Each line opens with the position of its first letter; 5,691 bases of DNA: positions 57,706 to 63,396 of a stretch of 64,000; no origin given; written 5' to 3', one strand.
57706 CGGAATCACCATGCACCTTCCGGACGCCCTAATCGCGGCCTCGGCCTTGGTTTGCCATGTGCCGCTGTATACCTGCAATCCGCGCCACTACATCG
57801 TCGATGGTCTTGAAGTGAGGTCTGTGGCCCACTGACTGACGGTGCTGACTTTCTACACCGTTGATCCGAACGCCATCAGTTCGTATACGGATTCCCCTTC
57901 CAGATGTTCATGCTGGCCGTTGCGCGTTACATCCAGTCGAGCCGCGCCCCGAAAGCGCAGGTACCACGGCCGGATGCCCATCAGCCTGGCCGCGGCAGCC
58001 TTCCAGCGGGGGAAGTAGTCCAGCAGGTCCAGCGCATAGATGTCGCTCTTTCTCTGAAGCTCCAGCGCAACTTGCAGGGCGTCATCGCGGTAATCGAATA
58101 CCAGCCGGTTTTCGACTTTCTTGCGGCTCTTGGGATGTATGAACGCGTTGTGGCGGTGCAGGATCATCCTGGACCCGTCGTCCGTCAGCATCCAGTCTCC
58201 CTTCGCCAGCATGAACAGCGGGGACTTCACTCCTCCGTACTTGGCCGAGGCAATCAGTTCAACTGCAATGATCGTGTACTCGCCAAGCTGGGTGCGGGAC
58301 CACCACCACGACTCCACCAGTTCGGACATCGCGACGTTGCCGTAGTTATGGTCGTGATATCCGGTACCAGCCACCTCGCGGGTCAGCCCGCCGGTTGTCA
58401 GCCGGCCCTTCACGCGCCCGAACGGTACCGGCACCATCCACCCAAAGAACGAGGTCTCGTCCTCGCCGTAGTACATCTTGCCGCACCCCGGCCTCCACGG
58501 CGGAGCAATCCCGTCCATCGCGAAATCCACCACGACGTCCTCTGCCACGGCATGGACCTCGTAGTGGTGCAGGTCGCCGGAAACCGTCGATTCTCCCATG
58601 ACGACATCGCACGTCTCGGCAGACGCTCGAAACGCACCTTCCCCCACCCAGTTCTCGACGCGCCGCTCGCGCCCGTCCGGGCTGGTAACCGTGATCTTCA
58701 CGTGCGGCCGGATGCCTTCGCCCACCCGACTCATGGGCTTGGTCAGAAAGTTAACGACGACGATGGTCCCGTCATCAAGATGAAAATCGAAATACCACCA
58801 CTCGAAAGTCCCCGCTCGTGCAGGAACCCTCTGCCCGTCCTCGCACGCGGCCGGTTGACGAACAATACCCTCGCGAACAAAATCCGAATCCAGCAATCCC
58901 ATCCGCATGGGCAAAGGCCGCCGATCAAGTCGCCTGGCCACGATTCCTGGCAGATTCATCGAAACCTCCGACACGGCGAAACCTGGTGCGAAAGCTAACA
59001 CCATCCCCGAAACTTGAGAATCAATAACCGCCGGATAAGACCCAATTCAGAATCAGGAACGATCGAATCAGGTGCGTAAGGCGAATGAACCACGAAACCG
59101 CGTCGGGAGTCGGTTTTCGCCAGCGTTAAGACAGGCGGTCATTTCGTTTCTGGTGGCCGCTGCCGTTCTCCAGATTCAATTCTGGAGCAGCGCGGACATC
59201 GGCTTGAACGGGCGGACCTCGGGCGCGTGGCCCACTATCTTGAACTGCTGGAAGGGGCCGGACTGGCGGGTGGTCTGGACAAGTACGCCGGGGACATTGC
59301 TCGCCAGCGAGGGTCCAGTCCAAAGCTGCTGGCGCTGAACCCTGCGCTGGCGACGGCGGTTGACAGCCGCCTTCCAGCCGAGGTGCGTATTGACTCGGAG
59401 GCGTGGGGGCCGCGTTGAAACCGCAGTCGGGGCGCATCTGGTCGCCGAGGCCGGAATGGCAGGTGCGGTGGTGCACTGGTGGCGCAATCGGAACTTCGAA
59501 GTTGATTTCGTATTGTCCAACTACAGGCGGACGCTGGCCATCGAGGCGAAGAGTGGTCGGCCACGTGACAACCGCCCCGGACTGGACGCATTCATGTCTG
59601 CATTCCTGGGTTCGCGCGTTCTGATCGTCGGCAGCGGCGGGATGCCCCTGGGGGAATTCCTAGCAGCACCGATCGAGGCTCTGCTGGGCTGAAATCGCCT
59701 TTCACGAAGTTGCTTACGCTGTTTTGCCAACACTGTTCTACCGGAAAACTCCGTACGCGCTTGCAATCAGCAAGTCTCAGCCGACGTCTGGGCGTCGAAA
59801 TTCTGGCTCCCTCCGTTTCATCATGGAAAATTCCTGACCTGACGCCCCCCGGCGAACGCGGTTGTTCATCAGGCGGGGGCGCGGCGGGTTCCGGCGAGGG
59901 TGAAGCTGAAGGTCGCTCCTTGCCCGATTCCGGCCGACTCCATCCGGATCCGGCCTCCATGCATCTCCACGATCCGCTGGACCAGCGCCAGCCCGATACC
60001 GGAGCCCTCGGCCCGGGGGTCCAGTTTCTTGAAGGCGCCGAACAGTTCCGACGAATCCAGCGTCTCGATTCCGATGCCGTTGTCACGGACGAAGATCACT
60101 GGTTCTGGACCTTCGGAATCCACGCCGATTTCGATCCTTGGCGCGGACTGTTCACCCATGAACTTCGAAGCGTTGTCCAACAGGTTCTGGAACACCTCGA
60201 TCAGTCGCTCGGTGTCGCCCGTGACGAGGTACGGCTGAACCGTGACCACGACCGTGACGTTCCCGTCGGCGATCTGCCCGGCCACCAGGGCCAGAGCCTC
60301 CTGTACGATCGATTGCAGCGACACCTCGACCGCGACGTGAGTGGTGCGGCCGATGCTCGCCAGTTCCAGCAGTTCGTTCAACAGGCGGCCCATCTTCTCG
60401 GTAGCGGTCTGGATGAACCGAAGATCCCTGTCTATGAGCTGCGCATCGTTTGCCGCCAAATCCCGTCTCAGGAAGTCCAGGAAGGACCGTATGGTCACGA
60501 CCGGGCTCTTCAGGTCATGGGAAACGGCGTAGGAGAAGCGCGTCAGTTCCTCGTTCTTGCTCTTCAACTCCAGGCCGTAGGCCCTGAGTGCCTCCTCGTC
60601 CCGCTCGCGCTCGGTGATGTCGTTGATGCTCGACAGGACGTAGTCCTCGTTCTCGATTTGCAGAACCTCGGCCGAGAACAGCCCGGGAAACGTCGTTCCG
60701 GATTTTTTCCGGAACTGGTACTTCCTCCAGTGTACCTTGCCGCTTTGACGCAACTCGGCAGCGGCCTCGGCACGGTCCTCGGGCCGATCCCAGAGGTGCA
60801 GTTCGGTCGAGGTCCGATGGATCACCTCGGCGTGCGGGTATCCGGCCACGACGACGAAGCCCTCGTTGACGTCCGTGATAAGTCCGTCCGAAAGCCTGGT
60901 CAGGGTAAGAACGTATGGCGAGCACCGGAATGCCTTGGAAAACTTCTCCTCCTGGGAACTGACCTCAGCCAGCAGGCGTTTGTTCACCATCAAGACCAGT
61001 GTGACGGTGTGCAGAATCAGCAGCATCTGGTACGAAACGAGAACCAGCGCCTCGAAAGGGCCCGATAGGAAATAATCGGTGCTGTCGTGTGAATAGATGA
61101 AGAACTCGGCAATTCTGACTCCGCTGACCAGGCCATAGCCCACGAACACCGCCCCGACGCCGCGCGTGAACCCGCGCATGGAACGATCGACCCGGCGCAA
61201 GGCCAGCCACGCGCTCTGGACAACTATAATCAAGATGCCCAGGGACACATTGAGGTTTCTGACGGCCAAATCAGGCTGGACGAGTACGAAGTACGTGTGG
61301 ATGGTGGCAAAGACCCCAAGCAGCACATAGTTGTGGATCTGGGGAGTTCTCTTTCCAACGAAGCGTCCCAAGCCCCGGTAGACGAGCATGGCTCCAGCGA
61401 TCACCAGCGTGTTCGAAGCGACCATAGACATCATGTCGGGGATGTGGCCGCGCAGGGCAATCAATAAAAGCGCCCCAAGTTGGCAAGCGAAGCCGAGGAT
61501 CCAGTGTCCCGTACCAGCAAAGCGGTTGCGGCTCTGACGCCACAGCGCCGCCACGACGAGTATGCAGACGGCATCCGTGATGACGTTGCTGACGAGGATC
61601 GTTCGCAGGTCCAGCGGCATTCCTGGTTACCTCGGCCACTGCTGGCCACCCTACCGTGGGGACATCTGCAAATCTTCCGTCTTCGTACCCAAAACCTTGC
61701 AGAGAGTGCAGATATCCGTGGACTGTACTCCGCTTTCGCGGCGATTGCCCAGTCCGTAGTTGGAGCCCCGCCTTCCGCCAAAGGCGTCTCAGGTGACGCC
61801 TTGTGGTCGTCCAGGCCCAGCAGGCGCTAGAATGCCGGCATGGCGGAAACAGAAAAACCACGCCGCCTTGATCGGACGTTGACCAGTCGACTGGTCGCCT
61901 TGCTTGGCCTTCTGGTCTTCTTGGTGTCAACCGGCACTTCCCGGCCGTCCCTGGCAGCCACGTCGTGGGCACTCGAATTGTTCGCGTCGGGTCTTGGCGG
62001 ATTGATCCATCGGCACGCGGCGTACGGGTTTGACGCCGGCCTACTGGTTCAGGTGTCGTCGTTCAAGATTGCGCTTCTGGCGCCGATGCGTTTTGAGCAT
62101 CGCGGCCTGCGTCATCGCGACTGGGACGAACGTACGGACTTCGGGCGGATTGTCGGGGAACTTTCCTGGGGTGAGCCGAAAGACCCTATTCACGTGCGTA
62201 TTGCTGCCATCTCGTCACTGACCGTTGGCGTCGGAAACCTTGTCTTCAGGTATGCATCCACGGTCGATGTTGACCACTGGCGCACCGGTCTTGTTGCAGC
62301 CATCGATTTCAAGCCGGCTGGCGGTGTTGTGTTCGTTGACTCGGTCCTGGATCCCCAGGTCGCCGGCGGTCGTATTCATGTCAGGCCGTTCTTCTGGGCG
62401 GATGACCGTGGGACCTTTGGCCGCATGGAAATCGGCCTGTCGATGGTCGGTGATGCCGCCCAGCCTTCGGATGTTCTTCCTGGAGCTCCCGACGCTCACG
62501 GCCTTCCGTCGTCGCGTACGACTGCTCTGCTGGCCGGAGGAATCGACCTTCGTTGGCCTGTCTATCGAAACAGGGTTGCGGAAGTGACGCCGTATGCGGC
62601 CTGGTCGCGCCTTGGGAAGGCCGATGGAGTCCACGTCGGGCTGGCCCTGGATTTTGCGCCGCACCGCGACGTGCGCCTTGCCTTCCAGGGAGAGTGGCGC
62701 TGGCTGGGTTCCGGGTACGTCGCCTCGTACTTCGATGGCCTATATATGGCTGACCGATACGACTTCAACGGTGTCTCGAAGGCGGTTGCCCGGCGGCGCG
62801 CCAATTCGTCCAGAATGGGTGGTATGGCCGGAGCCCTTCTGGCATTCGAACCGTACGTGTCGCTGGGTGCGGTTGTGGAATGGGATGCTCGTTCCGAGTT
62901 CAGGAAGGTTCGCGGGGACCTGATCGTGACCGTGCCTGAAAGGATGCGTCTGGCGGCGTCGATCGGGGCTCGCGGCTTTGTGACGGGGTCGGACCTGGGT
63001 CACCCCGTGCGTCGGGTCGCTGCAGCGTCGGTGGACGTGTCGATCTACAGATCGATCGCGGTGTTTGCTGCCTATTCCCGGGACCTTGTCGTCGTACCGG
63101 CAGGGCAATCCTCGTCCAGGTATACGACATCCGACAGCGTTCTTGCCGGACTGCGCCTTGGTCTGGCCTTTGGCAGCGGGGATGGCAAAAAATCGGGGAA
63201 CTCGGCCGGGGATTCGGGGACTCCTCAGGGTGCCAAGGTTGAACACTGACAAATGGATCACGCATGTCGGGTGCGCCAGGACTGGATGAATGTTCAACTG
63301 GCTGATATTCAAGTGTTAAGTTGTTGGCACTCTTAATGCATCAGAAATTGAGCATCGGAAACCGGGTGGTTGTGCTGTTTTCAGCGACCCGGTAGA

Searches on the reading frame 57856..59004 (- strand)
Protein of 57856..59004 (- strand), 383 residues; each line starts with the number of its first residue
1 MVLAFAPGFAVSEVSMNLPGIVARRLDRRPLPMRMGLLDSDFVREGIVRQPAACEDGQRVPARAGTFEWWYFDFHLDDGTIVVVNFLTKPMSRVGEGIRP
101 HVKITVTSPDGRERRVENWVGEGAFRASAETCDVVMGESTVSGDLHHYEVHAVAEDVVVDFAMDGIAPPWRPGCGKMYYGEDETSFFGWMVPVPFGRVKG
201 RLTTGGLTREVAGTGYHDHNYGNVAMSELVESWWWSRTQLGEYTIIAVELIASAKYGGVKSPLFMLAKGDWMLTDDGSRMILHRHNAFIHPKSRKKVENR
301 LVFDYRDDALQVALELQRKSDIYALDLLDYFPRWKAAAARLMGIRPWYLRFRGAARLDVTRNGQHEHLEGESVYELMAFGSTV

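Call 23: search_protein_families(library=ncbifam, proteins=[window:57856-59004:-], max_evalue=0.01)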
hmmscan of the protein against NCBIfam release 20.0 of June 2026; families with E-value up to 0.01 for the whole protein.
window:57856-59004:- (383 aa): 1 family
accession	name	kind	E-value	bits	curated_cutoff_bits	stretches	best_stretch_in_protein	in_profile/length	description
NF045922.1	CarotHydtaseCrtCRhod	equivalog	0.0061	15.9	400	1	190-242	112-162/278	carotenoid 1,2-hydratase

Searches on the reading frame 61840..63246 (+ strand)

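Call 23: search_protein_families(library=ncbifam, proteins=[window:61840-63246:+], max_evalue=0.01)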
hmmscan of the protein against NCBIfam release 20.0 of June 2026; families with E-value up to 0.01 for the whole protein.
window:61840-63246:+ (469 aa): 1 family
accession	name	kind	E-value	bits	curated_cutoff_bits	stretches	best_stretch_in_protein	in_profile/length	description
NF047543.1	CytMemPImpL63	equivalog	2.8e-13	49.4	1000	2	90-185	72-173/525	cytoplasmic membrane protein ImpL63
